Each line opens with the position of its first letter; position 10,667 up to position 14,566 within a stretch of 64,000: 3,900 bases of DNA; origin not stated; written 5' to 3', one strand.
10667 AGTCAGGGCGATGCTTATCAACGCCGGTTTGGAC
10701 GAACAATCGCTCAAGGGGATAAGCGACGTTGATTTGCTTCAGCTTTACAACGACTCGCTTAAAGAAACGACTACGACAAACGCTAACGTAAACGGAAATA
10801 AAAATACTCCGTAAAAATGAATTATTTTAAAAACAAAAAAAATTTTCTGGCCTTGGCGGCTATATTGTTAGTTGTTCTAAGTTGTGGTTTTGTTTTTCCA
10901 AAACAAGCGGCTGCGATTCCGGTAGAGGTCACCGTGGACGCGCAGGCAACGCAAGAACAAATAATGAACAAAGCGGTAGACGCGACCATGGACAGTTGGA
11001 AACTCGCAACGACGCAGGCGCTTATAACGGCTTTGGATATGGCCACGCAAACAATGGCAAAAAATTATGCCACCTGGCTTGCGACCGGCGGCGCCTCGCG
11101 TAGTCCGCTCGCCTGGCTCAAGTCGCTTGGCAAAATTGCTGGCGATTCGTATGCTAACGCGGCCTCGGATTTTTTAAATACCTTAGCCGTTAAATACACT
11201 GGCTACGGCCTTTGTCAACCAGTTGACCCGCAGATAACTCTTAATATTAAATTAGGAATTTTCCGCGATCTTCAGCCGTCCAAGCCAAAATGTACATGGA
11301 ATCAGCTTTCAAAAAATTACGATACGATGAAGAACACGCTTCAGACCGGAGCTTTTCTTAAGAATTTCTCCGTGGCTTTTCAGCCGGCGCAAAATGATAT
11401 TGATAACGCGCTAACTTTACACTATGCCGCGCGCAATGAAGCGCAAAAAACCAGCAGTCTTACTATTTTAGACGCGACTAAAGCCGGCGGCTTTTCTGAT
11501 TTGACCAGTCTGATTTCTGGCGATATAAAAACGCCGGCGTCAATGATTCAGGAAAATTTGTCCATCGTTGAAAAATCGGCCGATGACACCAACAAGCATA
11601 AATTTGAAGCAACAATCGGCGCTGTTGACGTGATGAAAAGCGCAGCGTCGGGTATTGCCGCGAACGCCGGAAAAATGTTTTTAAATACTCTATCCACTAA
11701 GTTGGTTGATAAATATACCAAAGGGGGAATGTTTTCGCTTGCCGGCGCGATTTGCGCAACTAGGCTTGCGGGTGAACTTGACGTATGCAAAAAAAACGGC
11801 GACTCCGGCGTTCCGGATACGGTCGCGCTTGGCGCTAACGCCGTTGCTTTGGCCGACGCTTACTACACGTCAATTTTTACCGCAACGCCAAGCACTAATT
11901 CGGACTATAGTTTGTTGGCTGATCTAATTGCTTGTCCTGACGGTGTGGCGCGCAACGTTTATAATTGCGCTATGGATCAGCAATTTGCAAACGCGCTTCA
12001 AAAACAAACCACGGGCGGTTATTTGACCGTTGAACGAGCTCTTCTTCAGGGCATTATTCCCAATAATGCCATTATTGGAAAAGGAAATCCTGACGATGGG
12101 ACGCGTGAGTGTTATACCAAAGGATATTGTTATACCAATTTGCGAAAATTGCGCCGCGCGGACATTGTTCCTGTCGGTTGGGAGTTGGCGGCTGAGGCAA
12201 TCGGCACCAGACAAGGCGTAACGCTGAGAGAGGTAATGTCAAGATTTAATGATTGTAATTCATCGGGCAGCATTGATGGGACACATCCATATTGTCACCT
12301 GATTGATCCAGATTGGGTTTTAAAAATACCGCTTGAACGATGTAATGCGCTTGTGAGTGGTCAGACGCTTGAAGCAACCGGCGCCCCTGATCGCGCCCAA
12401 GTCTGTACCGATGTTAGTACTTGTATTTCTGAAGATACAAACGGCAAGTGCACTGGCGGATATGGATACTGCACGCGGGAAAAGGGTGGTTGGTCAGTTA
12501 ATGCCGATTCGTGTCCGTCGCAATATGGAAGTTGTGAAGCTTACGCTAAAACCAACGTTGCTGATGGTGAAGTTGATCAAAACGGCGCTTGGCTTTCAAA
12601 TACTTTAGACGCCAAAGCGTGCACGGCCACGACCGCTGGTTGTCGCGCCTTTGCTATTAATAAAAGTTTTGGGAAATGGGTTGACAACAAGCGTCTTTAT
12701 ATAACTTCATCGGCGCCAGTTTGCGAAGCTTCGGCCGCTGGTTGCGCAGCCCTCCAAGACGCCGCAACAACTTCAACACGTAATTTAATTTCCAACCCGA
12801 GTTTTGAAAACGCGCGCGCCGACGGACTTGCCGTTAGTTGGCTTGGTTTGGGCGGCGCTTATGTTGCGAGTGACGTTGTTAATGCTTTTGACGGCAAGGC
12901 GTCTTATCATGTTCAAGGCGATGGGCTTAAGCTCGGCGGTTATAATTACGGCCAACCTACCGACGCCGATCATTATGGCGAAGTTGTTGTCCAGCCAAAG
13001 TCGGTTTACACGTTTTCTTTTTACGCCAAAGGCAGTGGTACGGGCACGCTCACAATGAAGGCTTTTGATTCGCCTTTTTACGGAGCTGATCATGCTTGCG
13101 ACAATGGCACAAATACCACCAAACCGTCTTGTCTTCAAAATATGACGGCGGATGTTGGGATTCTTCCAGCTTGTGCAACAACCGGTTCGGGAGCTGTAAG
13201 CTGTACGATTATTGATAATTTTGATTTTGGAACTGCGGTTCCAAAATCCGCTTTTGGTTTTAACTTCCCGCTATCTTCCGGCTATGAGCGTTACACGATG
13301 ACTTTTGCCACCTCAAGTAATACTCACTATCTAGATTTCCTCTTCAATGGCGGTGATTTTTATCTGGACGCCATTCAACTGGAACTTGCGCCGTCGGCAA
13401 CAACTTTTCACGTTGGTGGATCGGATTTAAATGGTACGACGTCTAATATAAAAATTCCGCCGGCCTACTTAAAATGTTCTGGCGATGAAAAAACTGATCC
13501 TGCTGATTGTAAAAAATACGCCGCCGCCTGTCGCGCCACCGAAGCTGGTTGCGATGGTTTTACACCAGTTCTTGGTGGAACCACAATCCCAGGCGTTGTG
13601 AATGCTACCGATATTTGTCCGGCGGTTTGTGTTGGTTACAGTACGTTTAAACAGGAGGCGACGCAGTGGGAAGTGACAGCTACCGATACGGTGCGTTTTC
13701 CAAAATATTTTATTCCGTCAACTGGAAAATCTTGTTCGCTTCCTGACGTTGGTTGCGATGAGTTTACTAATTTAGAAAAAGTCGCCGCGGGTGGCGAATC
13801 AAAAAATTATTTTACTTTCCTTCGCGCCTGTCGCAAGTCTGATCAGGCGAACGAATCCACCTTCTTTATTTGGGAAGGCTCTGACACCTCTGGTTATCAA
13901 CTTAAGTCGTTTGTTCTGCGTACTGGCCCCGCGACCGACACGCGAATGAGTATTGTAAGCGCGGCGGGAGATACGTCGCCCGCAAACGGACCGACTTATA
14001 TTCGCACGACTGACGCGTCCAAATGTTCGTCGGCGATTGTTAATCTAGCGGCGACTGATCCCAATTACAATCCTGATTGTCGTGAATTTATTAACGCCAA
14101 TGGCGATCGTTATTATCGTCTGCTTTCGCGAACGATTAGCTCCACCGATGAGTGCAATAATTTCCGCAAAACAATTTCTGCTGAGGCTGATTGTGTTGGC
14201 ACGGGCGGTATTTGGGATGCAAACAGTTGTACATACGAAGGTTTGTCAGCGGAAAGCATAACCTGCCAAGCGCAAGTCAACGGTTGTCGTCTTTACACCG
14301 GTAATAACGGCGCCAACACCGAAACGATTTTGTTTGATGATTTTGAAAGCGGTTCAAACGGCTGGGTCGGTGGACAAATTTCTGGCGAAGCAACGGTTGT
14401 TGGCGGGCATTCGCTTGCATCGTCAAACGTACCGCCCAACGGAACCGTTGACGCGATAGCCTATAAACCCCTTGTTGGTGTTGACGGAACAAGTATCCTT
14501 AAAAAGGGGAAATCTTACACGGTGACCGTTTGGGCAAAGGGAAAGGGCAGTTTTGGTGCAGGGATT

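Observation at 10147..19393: Two-gene operon: TSP3-repeat Ca-binding protein plus a 2858-aa cysteine-rich secreted giant protein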

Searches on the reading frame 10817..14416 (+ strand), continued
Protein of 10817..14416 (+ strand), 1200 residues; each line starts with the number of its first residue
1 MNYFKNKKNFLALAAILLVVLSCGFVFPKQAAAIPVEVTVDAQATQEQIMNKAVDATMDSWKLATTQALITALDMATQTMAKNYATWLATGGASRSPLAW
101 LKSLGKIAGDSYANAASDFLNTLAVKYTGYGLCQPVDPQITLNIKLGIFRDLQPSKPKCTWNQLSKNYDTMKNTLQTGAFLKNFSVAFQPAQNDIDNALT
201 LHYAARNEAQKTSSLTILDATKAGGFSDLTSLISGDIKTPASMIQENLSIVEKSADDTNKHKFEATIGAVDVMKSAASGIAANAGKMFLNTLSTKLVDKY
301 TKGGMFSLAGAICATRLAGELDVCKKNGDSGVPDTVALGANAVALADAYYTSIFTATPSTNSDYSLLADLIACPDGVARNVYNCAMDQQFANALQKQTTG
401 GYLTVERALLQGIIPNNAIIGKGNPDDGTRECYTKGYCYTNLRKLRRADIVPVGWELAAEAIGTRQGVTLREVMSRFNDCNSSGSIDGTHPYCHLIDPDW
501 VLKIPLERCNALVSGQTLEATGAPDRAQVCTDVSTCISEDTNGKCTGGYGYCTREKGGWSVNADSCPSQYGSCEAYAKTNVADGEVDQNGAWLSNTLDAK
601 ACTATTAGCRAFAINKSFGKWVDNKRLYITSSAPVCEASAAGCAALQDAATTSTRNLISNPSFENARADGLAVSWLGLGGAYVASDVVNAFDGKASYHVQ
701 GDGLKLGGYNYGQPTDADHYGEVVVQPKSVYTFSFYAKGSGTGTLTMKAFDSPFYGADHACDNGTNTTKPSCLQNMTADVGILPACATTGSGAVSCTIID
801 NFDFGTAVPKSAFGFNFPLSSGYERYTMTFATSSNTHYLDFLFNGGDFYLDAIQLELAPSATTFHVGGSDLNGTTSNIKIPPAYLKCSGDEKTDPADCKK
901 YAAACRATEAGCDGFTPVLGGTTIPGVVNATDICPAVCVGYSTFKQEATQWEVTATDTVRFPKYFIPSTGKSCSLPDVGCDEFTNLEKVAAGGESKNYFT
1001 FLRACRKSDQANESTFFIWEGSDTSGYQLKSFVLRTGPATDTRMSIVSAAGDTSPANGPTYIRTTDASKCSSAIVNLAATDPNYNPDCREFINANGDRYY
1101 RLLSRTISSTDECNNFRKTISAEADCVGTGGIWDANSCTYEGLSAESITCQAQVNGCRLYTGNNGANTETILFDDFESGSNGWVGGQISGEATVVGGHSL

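Call 64: fold_search(model_id=the predicted structure, library=pdb)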
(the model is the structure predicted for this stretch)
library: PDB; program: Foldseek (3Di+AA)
matches with E <= 10: 1046; with E <= 0.001: 42
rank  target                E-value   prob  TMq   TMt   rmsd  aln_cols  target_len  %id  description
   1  2zey_B                1.6e-05  1.00  0.09  0.63   9.6       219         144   16  Family 16 carbohydrate binding module (released 2008-03-04)
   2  2zey_A                2.3e-05  1.00  0.10  0.68   7.8       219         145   15  Family 16 carbohydrate binding module (released 2008-03-04)
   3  7vnn_A                2.7e-05  0.98  0.09  0.15  22.3       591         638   10  Complex structure of Clostridioides difficile enzymatic component (CDTa) and binding component (CDTb) pore with long s (released 2022-10-26)
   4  4xup_E                3.4e-05  1.00  0.09  0.54   9.8       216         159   15  Structure of the N-terminal CBM22-1-CBM22-2 tandem domain from Paenibacillus barcinonensis Xyn10C (released 2015-06-03)
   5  2zew_A                3.6e-05  1.00  0.09  0.66   8.1       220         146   14  Family 16 Cabohydrate Binding Domain Module 1 (released 2008-03-04)
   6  3oeb_A                4.2e-05  1.00  0.09  0.67   8.0       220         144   14  Crystal structure of the Q121E mutant of C.polysaccharolyticus CBM16-1 bound to mannopentaose (released 2010-08-25)
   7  8xmz_A                5.2e-05  1.00  0.09  0.71   5.2       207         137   16  Crystal structure of a novel porphyran-binding carbohydrate binding module (released 2024-01-17)
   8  4xup_C                5.5e-05  1.00  0.09  0.54   9.4       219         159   14  Structure of the N-terminal CBM22-1-CBM22-2 tandem domain from Paenibacillus barcinonensis Xyn10C (released 2015-06-03)
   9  6uwr_A                6.8e-05  0.96  0.09  0.14  23.0       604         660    9  Clostridium difficile binary toxin translocase CDTb in asymmetric tetradecamer conformation (released 2020-01-22)
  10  2zew_B                8.4e-05  1.00  0.10  0.67   7.9       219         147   15  Family 16 Cabohydrate Binding Domain Module 1 (released 2008-03-04)
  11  9mui_A                8.4e-05  1.00  0.09  0.66   4.6       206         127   11  C. difficile RBD1 with Ca2+ (released 2025-08-20)
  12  2y6j                  9.4e-05  1.00  0.09  0.54   8.8       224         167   11  X-2 engineered mutated CBM4-2 Carbohydrate Binding Module from a Thermostable Rhodothermus marinus Xylanase (released 2012-03-07)
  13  2zex_A                9.9e-05  1.00  0.09  0.64   8.0       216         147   15  Family 16 carbohydrate binding module (released 2008-03-04)
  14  6uwi_A                1.2e-04  0.99  0.08  0.13  16.5       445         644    9  Crystal structure of the Clostridium difficile translocase CDTb (released 2020-01-22)
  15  9h9a                  1.3e-04  1.00  0.09  0.09  14.5       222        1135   14  native structure of the full-length pesticidal protein Cry8Ba2, from crystals formed in vivo (form 1) (released 2025-12-03)
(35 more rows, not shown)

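Call 78: search_protein_families(library=pfam, proteins=[L007:3314-3976:+, L013:3090-3629:+, L023:222-806:+, L044:3401-3985:+, L079:1556-2128:+, L072:3248-3859:+], max_evalue=1)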
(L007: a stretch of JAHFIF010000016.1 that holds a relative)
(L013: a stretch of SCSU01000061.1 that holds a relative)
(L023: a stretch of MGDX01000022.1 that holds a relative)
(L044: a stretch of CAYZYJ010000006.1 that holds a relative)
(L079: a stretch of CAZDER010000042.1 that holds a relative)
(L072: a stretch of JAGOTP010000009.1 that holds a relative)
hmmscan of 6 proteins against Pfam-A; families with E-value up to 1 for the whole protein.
L007:3314-3976:+ (221 aa): 3 families
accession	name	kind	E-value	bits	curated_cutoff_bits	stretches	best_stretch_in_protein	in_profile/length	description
PF18884.5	TSP3_bac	-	4.2e-10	39.7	25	2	67-80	1-14/22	Bacterial TSP3 repeat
PF06417.17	EMC4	-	0.14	12.5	25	1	7-55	25-73/118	ER membrane protein complex subunit 4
PF24784.1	Temptin_C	-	0.82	10.6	27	0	89-112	61-81/98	Temptin C-terminal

L013:3090-3629:+ (180 aa): 3 families
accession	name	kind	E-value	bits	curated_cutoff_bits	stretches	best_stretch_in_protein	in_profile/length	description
PF18884.5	TSP3_bac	-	6.1e-07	29.6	25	2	44-60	1-16/22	Bacterial TSP3 repeat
PF24784.1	Temptin_C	-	0.0094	16.9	27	0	65-88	60-80/98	Temptin C-terminal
PF10304.15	RTP1_C2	-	0.04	14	21.1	0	57-72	4-19/34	Required for nuclear transport of RNA pol II C-terminus 2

L023:222-806:+ (195 aa): 1 family
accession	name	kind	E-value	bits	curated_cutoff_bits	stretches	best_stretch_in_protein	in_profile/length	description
PF18884.5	TSP3_bac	-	7e-06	26.2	25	2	87-106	1-20/22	Bacterial TSP3 repeat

L044:3401-3985:+ (195 aa): 4 families
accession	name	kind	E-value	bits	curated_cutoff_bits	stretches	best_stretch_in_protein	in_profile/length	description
PF18884.5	TSP3_bac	-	3.1e-11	43.3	25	2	77-96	1-20/22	Bacterial TSP3 repeat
PF13405.12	EF-hand_6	-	0.22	11.8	25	0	75-91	8-24/30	EF-hand domain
PF20080.4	ALTTAQ_rpt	-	0.26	11.4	26.4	0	154-183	12-35/38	ALTTAQ repeat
PF03495.19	Binary_toxB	-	0.64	10.7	25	0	77-90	2-15/78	Clostridial binary toxin B/anthrax toxin PA Ca-binding domain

L079:1556-2128:+ (191 aa): 3 families
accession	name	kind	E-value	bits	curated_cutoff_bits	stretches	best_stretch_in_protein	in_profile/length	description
PF18884.5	TSP3_bac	-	1.6e-10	41.1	25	2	85-104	1-20/22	Bacterial TSP3 repeat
PF20615.3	DUF6802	-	0.013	15.9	27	1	53-99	26-72/102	Family of unknown function (DUF6802)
PF03495.19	Binary_toxB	-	0.085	13.5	25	0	85-97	2-14/78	Clostridial binary toxin B/anthrax toxin PA Ca-binding domain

L072:3248-3859:+ (204 aa): 1 family
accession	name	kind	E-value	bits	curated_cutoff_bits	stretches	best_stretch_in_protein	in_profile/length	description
PF18884.5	TSP3_bac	-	3.3e-06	27.3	25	2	84-103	1-20/22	Bacterial TSP3 repeat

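Call 84: fold_search(model_id=the predicted structure, library=viral)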
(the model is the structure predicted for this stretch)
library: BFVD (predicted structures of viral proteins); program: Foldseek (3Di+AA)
matches with E <= 10: 941; with E <= 0.001: 143
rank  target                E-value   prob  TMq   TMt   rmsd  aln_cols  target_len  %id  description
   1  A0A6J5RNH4            1.8e-07  1.00  0.10  0.22  12.6       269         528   17  Carbohydrate-binding, CenC-like [uncultured Caudovirales phage]
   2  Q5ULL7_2              8.9e-07  1.00  0.11  0.12  42.3       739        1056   12  Orf97 [Lactobacillus phage LP65]
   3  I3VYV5                9.9e-07  1.00  0.11  0.25  22.2       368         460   14  (no name in the UniProt tables at hand)
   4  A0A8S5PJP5            9.9e-07  0.99  0.09  0.12  59.1       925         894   11  BppU domain protein (Fragment) [Siphoviridae sp. ctRcp9]
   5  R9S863                1.1e-06  1.00  0.12  0.26  17.2       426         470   12  Uncharacterized protein [Prochlorococcus phage P-SSM3]
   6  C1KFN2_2              1.3e-06  1.00  0.09  0.10  22.5       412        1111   13  Putative tail fibre protein [Lactobacillus phage Lb338-1]
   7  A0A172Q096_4          1.3e-06  1.00  0.11  0.10  28.7       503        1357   12  F5/8 type C domain-containing protein [Acinetobacter phage vB_AbaM_ME3]
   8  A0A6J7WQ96            1.4e-06  1.00  0.11  0.17  12.7       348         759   12  CBM-cenC domain-containing protein [uncultured Caudovirales phage]
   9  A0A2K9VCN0            3.6e-06  0.98  0.10  0.10  34.5       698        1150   10  Tail protein [Lactobacillus phage Bacchae]
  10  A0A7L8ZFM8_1          3.8e-06  0.98  0.10  0.12  35.1       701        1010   12  (no name in the UniProt tables at hand)
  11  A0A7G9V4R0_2          4.2e-06  1.00  0.10  0.14  29.7       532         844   11  (no name in the UniProt tables at hand)
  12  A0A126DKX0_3          4.2e-06  1.00  0.11  0.11  29.9       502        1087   13  (no name in the UniProt tables at hand)
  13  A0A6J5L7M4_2          7.7e-06  1.00  0.11  0.11  22.3       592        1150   12  Tip attachment protein J [uncultured Caudovirales phage]
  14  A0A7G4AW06            9.0e-06  0.99  0.11  0.12  34.9       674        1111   14  Minor tail protein [Streptomyces phage Coruscant]
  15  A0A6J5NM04            1.0e-05  1.00  0.10  0.28  10.4       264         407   18  Uncharacterized protein [uncultured Caudovirales phage]
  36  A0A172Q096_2          3.9e-05  0.92  0.08  0.07  22.9       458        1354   10  F5/8 type C domain-containing protein [Acinetobacter phage vB_AbaM_ME3]
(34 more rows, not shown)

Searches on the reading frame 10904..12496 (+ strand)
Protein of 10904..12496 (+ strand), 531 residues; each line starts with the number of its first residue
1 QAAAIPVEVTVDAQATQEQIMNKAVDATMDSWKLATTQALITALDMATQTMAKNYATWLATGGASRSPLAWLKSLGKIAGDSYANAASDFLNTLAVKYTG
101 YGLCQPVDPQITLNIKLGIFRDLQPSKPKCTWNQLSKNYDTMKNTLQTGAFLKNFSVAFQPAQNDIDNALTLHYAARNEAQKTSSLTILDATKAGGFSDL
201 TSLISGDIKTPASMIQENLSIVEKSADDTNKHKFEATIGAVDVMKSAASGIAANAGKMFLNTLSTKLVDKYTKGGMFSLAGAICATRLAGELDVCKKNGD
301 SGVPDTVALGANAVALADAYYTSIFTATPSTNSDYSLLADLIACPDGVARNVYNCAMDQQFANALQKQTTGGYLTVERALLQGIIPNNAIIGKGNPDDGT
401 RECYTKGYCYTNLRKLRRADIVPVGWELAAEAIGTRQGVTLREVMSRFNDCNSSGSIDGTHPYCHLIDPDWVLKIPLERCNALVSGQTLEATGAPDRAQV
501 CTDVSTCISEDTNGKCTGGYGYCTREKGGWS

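Call 69: search_solved_structures(query=A4, max_evalue=10, show_alignments=2)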
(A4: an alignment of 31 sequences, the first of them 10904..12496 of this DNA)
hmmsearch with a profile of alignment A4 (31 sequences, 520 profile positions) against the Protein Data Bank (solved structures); distinct sequences matched with E-value up to 10: 5.
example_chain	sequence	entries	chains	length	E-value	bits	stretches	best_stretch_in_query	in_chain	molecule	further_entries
3k66_A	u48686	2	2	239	0.2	13.8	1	127-241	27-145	Beta-amyloid-like protein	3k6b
6n1l_A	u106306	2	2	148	0.37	12.9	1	139-261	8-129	Fibronectin-binding protein BBK32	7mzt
7upq_A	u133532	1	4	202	1.5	10.9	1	168-304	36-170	DHT03 protein A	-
3od1_A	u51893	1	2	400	1.9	10.6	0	35-84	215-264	ATP phosphoribosyltransferase regulatory subunit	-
7upp_A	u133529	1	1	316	5.5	9.1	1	132-301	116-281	DHT03 protein A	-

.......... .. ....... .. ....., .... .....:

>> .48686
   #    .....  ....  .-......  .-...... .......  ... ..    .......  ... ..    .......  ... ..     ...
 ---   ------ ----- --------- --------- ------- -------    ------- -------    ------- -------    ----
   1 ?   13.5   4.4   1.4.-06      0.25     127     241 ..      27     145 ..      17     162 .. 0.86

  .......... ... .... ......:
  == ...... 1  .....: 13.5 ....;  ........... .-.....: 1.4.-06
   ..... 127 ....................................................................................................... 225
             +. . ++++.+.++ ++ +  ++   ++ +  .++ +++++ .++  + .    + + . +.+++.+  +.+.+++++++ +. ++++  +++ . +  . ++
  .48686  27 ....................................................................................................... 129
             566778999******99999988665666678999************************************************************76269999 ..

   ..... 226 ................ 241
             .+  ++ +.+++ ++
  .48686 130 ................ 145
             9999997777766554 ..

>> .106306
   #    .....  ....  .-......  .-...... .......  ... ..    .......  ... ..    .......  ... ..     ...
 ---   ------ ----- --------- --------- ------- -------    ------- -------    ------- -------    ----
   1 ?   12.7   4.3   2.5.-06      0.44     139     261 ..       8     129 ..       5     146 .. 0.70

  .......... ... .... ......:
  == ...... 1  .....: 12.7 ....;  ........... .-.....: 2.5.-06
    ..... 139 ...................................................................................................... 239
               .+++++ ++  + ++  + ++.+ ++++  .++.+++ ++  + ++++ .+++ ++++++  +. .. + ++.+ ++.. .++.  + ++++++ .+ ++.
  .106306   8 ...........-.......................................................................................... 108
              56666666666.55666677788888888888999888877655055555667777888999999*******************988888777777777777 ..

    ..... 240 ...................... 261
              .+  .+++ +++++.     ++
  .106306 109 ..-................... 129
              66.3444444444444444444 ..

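Call 82: find_homologous_proteins(query=A4, max_evalue=0.00001)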
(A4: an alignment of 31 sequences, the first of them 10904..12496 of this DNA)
Query A4 (31 sequences) (531 aa, profile of the alignment): 2 proteins with E <= 0.00001 among 8000 candidates.
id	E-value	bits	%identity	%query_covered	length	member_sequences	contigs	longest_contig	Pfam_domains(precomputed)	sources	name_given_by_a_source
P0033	2.4e-140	487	63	97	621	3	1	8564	-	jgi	jgi:hypothetical protein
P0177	1.0e-67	248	26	93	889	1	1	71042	-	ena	-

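Call 83: find_encoding_contigs(protein=P0177, flank=5000, max_places=1)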
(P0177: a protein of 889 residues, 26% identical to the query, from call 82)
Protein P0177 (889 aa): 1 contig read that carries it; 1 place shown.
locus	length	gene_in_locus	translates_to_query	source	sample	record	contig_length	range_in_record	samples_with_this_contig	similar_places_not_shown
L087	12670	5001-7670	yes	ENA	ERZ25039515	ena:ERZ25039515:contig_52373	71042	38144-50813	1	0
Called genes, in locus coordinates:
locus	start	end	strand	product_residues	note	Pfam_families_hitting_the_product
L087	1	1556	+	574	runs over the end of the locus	PF00133:tRNA-synt_1, PF09334:tRNA-synt_1g, PF13603:tRNA-synt_1_2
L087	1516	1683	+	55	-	-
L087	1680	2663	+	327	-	PF00133:tRNA-synt_1, PF08264:Anticodon_1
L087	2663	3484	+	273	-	PF00398:RrnaAD, PF13649:Methyltransf_25 (weak)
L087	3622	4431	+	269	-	-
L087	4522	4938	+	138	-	PF13366:PDDEXK_3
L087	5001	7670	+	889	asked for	-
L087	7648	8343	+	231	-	-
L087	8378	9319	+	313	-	-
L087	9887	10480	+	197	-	-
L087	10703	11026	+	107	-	-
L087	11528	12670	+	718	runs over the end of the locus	-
